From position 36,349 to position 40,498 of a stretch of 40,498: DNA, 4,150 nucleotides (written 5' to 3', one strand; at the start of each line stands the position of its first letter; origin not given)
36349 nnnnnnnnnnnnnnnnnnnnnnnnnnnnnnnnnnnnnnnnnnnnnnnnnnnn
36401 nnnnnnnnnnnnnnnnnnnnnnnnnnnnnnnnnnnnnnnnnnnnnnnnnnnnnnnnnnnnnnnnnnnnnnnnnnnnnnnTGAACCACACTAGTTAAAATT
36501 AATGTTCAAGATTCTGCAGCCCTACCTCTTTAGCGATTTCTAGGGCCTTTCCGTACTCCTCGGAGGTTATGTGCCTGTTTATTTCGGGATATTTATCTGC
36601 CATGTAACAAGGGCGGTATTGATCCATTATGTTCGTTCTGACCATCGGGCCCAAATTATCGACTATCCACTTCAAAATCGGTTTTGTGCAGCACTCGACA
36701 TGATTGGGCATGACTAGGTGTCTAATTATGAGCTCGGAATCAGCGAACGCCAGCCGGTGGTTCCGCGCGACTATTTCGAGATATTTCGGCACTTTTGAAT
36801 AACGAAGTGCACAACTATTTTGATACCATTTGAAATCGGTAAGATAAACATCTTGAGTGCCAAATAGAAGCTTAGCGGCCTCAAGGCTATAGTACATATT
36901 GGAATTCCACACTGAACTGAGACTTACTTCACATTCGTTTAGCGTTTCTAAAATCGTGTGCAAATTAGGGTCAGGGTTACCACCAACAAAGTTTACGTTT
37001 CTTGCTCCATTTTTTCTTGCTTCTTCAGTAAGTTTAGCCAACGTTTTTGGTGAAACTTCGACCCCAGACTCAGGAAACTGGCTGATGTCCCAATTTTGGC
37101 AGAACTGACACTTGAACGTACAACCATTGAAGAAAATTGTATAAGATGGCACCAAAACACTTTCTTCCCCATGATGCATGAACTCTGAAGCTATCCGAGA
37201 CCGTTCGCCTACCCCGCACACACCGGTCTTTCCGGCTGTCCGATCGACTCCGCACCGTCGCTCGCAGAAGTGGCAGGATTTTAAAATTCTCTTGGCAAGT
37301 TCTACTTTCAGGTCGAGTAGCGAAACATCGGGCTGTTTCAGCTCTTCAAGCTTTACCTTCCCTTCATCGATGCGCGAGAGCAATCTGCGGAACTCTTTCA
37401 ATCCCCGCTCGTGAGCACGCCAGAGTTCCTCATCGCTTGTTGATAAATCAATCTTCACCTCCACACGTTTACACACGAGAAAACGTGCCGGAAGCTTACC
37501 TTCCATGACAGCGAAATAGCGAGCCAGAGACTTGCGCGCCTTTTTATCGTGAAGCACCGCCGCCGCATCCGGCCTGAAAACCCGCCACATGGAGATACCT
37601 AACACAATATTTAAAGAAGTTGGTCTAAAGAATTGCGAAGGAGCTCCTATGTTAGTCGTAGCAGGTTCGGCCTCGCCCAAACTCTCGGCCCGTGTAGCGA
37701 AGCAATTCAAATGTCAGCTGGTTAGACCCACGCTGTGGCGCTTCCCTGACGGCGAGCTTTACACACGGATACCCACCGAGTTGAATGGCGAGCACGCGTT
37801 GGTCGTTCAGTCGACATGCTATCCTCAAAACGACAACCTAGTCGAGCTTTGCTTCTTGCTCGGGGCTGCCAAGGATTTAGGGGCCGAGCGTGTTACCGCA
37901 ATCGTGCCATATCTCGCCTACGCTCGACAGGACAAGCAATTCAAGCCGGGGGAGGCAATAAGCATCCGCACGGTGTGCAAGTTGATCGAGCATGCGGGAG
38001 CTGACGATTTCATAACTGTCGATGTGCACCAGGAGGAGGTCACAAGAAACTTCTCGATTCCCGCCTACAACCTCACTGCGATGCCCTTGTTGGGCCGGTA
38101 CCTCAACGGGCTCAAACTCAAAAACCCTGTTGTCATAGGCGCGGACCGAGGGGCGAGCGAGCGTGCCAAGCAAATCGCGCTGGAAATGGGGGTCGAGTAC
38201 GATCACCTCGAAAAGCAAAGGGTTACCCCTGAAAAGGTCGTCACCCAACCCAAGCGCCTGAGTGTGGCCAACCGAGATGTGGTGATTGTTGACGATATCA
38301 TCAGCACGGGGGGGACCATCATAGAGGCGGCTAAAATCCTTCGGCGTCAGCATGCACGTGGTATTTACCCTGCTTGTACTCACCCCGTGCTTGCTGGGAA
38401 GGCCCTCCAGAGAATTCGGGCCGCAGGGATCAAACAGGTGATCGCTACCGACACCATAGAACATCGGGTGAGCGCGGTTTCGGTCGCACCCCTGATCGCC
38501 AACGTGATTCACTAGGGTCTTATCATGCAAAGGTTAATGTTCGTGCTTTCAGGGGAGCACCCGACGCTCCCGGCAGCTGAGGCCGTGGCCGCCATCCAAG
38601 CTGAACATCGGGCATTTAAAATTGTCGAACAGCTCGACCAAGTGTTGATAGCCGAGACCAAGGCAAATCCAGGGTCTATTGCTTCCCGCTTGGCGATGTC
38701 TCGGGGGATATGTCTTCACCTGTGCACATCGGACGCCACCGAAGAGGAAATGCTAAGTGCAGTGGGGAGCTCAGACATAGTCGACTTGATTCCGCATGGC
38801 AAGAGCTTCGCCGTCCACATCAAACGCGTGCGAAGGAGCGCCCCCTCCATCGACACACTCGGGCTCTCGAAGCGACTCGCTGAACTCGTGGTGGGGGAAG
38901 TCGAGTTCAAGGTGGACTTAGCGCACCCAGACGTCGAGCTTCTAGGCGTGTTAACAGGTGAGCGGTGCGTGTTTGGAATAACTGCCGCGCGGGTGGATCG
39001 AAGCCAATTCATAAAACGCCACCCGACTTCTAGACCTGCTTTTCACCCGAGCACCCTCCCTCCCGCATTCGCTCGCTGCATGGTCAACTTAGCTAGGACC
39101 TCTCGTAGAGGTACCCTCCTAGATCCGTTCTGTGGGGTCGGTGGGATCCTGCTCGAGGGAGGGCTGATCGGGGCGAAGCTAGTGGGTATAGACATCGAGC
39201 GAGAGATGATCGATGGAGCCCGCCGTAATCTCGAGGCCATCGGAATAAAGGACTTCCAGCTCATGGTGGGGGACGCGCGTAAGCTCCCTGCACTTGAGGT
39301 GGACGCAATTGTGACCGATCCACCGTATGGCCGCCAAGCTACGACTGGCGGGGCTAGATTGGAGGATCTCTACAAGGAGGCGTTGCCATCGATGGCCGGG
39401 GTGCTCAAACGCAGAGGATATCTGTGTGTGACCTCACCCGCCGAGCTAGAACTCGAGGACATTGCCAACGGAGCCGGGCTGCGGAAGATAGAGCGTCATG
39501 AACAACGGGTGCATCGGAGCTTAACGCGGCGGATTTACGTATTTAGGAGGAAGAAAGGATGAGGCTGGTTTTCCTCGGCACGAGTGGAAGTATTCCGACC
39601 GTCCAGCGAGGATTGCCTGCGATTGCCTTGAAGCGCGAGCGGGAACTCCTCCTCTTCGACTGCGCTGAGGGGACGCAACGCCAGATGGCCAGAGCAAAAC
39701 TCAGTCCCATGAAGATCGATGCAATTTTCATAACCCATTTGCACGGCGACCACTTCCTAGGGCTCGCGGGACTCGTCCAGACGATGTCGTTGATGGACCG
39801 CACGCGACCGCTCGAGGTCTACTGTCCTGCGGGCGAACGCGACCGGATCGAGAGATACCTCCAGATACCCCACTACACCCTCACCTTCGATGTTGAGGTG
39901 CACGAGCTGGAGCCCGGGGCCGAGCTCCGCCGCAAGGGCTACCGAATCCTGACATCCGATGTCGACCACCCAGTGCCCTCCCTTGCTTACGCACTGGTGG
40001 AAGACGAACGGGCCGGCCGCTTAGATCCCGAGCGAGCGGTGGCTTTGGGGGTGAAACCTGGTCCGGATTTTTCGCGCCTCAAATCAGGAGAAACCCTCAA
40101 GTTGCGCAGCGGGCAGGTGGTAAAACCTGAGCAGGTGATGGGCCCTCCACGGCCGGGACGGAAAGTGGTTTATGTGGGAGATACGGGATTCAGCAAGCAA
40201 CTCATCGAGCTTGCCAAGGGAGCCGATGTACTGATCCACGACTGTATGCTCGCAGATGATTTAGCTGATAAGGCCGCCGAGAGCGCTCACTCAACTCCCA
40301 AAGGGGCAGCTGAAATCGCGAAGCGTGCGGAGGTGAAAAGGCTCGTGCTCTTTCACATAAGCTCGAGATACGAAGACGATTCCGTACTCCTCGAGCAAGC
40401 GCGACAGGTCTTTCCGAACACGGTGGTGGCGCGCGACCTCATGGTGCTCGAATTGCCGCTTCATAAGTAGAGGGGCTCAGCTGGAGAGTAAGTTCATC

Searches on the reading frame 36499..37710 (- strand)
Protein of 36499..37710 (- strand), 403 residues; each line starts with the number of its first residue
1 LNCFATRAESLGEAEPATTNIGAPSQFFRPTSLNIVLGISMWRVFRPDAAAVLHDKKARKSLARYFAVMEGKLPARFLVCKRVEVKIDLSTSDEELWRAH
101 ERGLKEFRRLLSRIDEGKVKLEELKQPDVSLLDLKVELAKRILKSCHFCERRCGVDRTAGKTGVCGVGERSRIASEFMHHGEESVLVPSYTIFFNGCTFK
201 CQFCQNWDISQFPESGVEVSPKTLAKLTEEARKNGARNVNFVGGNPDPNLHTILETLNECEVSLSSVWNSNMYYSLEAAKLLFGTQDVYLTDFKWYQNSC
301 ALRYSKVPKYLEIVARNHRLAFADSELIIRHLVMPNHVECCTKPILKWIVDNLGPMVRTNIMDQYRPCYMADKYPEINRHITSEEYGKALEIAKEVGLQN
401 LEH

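Call 26: search_protein_families(library=pfam, proteins=[window:36499-37710:-], max_evalue=0.001)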
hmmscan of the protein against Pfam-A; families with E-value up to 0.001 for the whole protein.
window:36499-37710:- (403 aa): 2 families
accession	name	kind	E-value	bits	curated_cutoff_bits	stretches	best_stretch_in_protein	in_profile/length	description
PF04055.27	Radical_SAM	-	7.2e-14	52.7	29.5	1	192-346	2-163/166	Radical SAM superfamily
PF13353.11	Fer4_12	-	5.8e-09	36.8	22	1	191-273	9-92/137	4Fe-4S single cluster domain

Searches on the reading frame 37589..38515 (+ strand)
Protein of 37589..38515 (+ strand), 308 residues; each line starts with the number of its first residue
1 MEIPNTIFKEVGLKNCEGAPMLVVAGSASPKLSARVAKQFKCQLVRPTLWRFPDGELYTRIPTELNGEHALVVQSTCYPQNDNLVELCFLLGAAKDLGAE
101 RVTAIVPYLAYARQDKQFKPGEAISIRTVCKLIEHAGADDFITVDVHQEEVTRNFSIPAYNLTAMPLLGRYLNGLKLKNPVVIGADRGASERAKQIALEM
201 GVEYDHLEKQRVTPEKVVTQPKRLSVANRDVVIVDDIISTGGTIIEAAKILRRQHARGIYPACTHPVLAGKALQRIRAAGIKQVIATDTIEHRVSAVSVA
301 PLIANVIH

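Call 26: search_protein_families(library=pfam, proteins=[window:37589-38515:+], max_evalue=0.001)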
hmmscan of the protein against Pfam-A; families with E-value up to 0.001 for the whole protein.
window:37589-38515:+ (308 aa): 5 families
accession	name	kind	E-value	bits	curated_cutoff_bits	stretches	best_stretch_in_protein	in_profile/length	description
PF13793.12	Pribosyltran_N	-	2.8e-35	121.1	25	1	21-137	1-117/117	N-terminal domain of ribose phosphate pyrophosphokinase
PF00156.33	Pribosyltran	-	4.7e-16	58.9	26.3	1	171-272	22-131/158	Phosphoribosyl transferase domain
PF14572.12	Pribosyl_synth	-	2.3e-10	41.2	27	1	226-297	81-152/184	Phosphoribosyl synthetase-associated domain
PF14681.12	UPRTase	-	7.9e-05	22.7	27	1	219-295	113-187/206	Uracil phosphoribosyltransferase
PF15609.12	PRTase_2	-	0.00069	19.6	28.8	0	219-260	110-151/188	Phosphoribosyl transferase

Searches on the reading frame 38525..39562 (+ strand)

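Call 26: search_protein_families(library=pfam, proteins=[window:38525-39562:+], max_evalue=0.001)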
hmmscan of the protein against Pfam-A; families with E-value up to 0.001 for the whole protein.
window:38525-39562:+ (345 aa): 10 families
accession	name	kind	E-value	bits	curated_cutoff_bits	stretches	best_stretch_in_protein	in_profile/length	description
PF01170.24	UPF0020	-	3.8e-36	125.1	22.3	1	168-336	2-196/197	RMKL-like, methyltransferase domain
PF13847.12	Methyltransf_31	-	2.9e-10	40.4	27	1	197-306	6-113/145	Methyltransferase domain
PF01555.25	N6_N4_Mtase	-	5.3e-09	36.8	26.7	1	169-232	155-219/221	DNA methylase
PF13649.12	Methyltransf_25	-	1.3e-06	29.4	27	1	199-264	2-70/97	Methyltransferase domain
PF11599.14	AviRa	-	2.9e-06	27.4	25.7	0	181-238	38-99/232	RRNA methyltransferase AviRa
PF05175.20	MTS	-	1.2e-05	25.4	23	1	188-313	25-149/170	Methyltransferase small domain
PF02926.22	THUMP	-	3.5e-05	24.6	20.6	1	71-151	2-82/84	THUMP domain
PF08241.18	Methyltransf_11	-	7e-05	23.8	21.2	1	202-263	4-65/95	Methyltransferase domain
PF03602.21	Cons_hypoth95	-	7.4e-05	22.9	24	1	193-273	40-128/182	Conserved hypothetical protein 95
PF09445.16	Methyltransf_15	-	0.00047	20.2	22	1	197-269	3-82/165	RNA cap guanine-N2 methyltransferase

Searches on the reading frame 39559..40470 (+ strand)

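Call 26: search_protein_families(library=pfam, proteins=[window:39559-40470:+], max_evalue=0.001)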
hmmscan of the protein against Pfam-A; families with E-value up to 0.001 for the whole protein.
window:39559-40470:+ (303 aa): 3 families
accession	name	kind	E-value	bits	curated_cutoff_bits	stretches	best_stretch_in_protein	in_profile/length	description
PF12706.13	Lactamase_B_2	-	1.6e-25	90.3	27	2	31-139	3-114/200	Beta-lactamase superfamily domain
PF00753.33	Lactamase_B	-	4.9e-12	46.6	22.7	1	24-75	11-66/196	Metallo-beta-lactamase superfamily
PF13691.12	Lactamase_B_4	-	5.3e-07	29.6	27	1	18-65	12-60/63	tRNase Z endonuclease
